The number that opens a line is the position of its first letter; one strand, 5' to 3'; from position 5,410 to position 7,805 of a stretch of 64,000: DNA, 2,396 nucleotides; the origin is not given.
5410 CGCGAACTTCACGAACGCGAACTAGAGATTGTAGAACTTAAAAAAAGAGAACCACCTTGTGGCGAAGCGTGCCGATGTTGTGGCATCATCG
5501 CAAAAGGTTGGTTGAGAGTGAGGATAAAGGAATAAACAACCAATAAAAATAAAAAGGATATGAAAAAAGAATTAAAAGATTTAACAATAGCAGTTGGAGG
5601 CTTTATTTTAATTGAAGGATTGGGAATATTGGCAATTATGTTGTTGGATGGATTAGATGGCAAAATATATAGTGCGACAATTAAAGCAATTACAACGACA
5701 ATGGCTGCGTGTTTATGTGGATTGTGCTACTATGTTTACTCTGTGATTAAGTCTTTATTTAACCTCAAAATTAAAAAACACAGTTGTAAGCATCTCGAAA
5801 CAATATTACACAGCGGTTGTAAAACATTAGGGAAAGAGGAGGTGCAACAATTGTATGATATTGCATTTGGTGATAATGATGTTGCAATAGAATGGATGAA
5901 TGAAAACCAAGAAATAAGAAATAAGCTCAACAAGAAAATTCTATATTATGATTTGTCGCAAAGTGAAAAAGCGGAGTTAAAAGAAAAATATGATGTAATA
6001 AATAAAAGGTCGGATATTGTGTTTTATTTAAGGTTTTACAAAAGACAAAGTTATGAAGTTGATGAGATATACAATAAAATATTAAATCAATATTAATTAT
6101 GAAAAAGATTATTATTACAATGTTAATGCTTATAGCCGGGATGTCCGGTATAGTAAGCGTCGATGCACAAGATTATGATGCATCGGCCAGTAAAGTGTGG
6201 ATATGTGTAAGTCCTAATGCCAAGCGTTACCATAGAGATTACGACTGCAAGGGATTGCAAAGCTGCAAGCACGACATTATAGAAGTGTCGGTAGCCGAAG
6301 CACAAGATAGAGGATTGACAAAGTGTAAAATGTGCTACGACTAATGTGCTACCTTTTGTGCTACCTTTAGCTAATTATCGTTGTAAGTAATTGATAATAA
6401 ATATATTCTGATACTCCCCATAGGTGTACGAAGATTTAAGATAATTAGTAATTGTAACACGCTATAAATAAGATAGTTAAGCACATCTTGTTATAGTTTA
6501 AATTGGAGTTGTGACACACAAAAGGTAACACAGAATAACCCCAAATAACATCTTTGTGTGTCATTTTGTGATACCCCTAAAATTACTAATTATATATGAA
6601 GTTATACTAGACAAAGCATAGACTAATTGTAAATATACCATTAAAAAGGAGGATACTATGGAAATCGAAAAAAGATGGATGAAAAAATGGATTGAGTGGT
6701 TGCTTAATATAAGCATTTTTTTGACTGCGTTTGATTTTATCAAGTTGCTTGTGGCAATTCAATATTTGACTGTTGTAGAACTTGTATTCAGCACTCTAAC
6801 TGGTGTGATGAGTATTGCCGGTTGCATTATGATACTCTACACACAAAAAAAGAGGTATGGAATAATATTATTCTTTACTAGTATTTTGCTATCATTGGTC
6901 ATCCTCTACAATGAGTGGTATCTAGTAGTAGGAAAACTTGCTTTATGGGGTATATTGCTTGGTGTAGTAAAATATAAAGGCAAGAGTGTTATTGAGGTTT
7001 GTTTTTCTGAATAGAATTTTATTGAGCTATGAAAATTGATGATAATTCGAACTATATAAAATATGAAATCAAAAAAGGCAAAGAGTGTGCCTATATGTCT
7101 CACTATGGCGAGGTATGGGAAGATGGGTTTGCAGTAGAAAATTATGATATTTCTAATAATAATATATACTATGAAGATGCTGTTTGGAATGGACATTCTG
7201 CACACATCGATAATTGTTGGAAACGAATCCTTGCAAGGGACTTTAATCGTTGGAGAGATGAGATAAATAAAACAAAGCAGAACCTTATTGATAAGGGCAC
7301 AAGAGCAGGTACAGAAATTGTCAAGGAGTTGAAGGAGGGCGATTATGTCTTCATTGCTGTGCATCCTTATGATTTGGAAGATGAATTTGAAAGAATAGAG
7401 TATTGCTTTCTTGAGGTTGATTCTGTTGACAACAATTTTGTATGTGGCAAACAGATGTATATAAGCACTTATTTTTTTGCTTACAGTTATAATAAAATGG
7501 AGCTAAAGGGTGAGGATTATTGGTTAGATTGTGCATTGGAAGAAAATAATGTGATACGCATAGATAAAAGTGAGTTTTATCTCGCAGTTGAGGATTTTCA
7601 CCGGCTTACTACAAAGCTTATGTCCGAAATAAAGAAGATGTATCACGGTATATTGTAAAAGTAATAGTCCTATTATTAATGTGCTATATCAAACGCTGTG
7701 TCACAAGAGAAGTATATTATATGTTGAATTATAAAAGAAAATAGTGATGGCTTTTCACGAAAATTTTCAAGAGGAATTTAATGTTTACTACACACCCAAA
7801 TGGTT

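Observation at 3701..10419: Island-specific protein family sharing a conserved C-terminal module of ~60-70 aa behind divergent N-termini (one fused to ankyrin repeats)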

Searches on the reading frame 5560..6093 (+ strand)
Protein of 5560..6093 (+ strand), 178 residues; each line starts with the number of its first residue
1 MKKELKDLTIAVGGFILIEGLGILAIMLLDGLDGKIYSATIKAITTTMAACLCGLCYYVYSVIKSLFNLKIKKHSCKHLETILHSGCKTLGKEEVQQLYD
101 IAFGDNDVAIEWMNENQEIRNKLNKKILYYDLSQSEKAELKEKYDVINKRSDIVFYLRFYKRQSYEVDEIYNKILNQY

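Call 6: search_protein_families(library=pfam, proteins=[window:5560-6093:+], max_evalue=1)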
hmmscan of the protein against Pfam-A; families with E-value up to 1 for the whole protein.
window:5560-6093:+ (178 aa): 3 families
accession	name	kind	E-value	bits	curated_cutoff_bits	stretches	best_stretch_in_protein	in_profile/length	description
PF06003.18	SMN_Tudor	-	0.025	15.1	22.7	1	33-71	16-54/58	Survival motor neuron protein (SMN), Tudor domain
PF18104.7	Tudor_2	-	0.1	12.8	31.4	1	33-46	10-23/35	Jumonji domain-containing protein 2A Tudor domain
PF23815.1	DUF7186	-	0.17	12.2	27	1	1-36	1-39/39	Family of unknown function (DUF7186)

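Call 7: search_protein_families(library=ncbifam, proteins=[window:5560-6093:+], max_evalue=1)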
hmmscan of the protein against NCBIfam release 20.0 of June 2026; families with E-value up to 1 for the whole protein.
window:5560-6093:+ (178 aa): 2 families
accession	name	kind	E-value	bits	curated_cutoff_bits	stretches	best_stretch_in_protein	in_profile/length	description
TIGR03638.1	cas1_ECOLI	exception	0.054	12.7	215.6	1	131-176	132-177/269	type I-E CRISPR-associated endonuclease Cas1e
TIGR02361.1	dak_ATP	equivalog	0.13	10.8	574.95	1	74-131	380-438/583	glycerone kinase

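Call 8: search_protein_families(library=padloc, proteins=[window:5560-6093:+], max_evalue=1)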
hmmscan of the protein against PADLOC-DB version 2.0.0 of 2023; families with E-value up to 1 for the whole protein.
window:5560-6093:+ (178 aa): 3 families
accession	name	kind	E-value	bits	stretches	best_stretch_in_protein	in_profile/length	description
PDLC01332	Cas1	-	0.013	12.9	1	131-176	125-170/261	"CAS-I,CAS-II,CAS-III,CAS-IV,CAS-V,CAS-VI; acquisition_1"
PDLC00924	Cas1e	-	0.014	12.7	1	131-176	132-177/269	"CRISPR-associated endonuclease Cas1, subtype I-E/ECOLI"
PDLC01745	Cas1e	-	0.035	11.2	1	134-176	146-188/288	-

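Call 9: search_protein_families(library=phrogs, proteins=[window:5560-6093:+], max_evalue=1)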
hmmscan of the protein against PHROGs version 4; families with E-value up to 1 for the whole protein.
window:5560-6093:+ (178 aa): 4 families
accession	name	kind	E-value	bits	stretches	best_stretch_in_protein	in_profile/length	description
phrog_3276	-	unknown function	0.01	16.9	1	136-178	31-71/107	-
phrog_34167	-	unknown function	0.16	13.2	0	84-124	75-110/117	-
phrog_23331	-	unknown function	0.66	10.7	1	59-80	18-39/51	-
phrog_31279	-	unknown function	0.76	10.5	0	170-177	25-32/41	-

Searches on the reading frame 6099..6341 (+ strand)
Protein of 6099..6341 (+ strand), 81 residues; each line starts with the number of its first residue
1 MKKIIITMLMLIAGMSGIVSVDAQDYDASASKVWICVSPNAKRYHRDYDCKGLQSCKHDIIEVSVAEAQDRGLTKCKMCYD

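Call 7: search_protein_families(library=ncbifam, proteins=[window:6099-6341:+], max_evalue=1)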
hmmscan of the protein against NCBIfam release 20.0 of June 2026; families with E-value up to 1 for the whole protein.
window:6099-6341:+ (81 aa): 3 families
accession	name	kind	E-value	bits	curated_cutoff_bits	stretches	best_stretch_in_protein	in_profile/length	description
NF049866.1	outer_TDE1717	subfamily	0.1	12.5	135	1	1-21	1-22/210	TDE1717 family outer membrane beta-barrel protein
TIGR04031.1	Htur_1727_fam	subfamily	0.13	12.2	57.2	1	24-45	49-70/71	Htur_1727 family rSAM-partnered candidate RiPP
NF002756.0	PRK02797.1-5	equivalog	0.13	11.3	457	1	2-71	129-196/351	TDP-N-acetylfucosamine:lipid II N-acetylfucosaminyltransferase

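Call 8: search_protein_families(library=padloc, proteins=[window:6099-6341:+], max_evalue=1)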
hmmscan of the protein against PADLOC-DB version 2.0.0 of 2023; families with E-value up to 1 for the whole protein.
window:6099-6341:+ (81 aa): 0 families

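Call 9: search_protein_families(library=phrogs, proteins=[window:6099-6341:+], max_evalue=1)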
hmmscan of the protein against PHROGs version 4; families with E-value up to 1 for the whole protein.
window:6099-6341:+ (81 aa): 3 families
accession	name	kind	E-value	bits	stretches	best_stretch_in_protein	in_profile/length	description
phrog_14556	-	unknown function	0.00079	19.3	1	30-80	406-450/451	-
phrog_27962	-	unknown function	0.0055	17.7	1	24-79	16-71/166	-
phrog_9246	-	unknown function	0.19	13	1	42-72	10-40/82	-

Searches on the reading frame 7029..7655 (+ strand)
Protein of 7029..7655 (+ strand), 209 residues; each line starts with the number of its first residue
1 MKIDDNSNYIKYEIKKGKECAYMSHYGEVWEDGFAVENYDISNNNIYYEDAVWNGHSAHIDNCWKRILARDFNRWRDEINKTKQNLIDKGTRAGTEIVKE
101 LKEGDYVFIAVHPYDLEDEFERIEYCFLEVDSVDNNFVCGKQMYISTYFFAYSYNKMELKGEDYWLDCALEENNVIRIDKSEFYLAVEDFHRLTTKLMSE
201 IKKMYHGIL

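Call 6: search_protein_families(library=pfam, proteins=[window:7029-7655:+], max_evalue=1)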
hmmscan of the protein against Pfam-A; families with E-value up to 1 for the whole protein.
window:7029-7655:+ (209 aa): 1 family
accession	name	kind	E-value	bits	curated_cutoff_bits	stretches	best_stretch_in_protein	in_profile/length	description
PF04183.18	IucA_IucC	-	0.24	11.4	25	1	80-118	65-104/239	IucA / IucC family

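Call 7: search_protein_families(library=ncbifam, proteins=[window:7029-7655:+], max_evalue=1)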
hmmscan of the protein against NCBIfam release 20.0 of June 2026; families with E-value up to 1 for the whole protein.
window:7029-7655:+ (209 aa): 0 families

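Call 8: search_protein_families(library=padloc, proteins=[window:7029-7655:+], max_evalue=1)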
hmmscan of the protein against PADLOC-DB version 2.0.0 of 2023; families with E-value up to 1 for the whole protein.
window:7029-7655:+ (209 aa): 1 family
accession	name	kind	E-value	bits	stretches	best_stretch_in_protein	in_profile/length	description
PDLC03016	TIR-TM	-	0.028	12.3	1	87-126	39-78/293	-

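Call 9: search_protein_families(library=phrogs, proteins=[window:7029-7655:+], max_evalue=1)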
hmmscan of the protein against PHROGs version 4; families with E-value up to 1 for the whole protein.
window:7029-7655:+ (209 aa): 1 family
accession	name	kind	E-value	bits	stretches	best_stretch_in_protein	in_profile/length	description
phrog_4675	-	unknown function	0.79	10.6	0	40-84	150-194/235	-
